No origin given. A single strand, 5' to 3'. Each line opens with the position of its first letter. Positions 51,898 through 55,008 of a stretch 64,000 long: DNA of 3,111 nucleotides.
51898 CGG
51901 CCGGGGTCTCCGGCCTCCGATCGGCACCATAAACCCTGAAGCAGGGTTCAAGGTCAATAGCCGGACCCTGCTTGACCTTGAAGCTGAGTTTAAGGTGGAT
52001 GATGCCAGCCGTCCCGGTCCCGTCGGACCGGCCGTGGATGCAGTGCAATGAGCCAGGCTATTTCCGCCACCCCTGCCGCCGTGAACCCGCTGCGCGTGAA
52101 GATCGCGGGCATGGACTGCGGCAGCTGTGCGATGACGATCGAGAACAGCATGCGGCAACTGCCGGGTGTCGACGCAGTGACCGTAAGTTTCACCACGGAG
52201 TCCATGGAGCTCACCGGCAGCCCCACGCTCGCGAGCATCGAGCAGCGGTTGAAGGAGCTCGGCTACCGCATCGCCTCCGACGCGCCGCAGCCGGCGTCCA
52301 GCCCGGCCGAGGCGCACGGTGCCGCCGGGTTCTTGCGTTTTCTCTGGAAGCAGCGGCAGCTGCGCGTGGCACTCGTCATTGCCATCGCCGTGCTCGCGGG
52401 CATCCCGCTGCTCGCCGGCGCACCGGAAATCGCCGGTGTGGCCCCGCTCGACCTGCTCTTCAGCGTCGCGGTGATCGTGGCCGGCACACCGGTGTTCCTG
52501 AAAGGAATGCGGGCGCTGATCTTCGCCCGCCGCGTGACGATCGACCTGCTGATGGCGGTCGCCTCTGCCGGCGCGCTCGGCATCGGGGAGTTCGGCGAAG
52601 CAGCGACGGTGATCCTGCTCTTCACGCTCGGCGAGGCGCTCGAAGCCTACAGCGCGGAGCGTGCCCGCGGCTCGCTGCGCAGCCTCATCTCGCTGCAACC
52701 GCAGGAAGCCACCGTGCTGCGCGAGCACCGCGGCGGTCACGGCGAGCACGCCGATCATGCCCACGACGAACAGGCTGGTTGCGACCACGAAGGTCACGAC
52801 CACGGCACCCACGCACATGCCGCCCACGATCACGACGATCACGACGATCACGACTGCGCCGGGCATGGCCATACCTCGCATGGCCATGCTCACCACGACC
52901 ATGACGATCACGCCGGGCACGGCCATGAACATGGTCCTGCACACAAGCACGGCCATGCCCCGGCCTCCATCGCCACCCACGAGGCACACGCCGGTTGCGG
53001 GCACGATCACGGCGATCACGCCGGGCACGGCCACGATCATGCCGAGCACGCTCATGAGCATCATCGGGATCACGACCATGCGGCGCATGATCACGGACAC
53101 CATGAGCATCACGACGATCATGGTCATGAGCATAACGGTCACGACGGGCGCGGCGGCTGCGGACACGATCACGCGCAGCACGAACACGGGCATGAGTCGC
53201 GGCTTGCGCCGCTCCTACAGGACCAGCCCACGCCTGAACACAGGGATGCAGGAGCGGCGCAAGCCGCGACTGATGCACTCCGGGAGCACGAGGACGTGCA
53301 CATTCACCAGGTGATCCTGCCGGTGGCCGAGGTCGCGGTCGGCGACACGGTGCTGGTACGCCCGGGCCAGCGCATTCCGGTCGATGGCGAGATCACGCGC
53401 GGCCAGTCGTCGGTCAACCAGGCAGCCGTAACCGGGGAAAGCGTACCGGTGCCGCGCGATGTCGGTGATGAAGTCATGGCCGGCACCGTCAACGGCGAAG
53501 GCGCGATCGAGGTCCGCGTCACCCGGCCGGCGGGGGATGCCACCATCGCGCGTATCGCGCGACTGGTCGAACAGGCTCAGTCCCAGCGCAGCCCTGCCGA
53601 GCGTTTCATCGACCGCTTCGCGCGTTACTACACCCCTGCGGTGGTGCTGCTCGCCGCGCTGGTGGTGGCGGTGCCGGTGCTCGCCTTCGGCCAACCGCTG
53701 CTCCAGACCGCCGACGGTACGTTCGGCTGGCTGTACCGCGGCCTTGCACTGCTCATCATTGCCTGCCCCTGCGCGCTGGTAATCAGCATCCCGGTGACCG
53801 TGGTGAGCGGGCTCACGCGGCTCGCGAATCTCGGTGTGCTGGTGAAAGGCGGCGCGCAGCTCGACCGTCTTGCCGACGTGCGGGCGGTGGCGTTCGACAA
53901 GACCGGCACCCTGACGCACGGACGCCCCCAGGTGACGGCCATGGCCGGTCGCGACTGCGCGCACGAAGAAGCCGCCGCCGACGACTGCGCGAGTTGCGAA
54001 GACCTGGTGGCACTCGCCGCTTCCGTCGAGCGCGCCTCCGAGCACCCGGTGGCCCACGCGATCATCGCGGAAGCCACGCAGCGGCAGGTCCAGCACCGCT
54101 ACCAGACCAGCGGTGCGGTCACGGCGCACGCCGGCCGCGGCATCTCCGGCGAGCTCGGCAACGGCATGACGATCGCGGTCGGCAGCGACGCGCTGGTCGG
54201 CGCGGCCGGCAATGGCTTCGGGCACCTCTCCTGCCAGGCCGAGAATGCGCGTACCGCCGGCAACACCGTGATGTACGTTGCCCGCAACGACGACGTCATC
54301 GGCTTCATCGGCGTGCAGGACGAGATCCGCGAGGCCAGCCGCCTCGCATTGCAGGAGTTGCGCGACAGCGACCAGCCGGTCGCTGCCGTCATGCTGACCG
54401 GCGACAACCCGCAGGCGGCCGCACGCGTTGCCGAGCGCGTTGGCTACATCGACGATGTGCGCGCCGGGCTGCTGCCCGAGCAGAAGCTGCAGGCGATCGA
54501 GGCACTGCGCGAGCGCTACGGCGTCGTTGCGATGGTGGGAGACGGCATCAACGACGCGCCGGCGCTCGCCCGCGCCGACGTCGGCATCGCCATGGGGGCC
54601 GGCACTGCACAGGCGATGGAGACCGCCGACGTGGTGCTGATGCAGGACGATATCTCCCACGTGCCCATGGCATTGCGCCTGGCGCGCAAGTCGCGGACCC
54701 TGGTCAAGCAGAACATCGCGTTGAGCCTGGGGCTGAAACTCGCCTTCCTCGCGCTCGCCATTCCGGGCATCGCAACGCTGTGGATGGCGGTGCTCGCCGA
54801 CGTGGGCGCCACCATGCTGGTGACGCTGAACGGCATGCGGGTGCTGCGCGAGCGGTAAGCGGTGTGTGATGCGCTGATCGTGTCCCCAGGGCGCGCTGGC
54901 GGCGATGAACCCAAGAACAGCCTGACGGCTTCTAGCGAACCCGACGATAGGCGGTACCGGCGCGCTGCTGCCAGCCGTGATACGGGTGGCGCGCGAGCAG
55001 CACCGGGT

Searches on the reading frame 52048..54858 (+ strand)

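Call 70: search_protein_families(library=pfam, proteins=[window:52048-54858:+], max_evalue=0.00001)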
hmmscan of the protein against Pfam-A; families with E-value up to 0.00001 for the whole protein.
window:52048-54858:+ (936 aa): 3 families
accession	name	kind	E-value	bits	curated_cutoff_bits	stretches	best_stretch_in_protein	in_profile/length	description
PF00122.25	E1-E2_ATPase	-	1e-52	178.7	28.1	1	422-594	16-180/181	E1-E2 ATPase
PF00702.32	Hydrolase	-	2.5e-31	110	26.4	1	611-844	1-191/191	haloacid dehalogenase-like hydrolase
PF00403.32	HMA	-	1.4e-12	48.3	24.8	1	17-73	2-61/62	Heavy-metal-associated domain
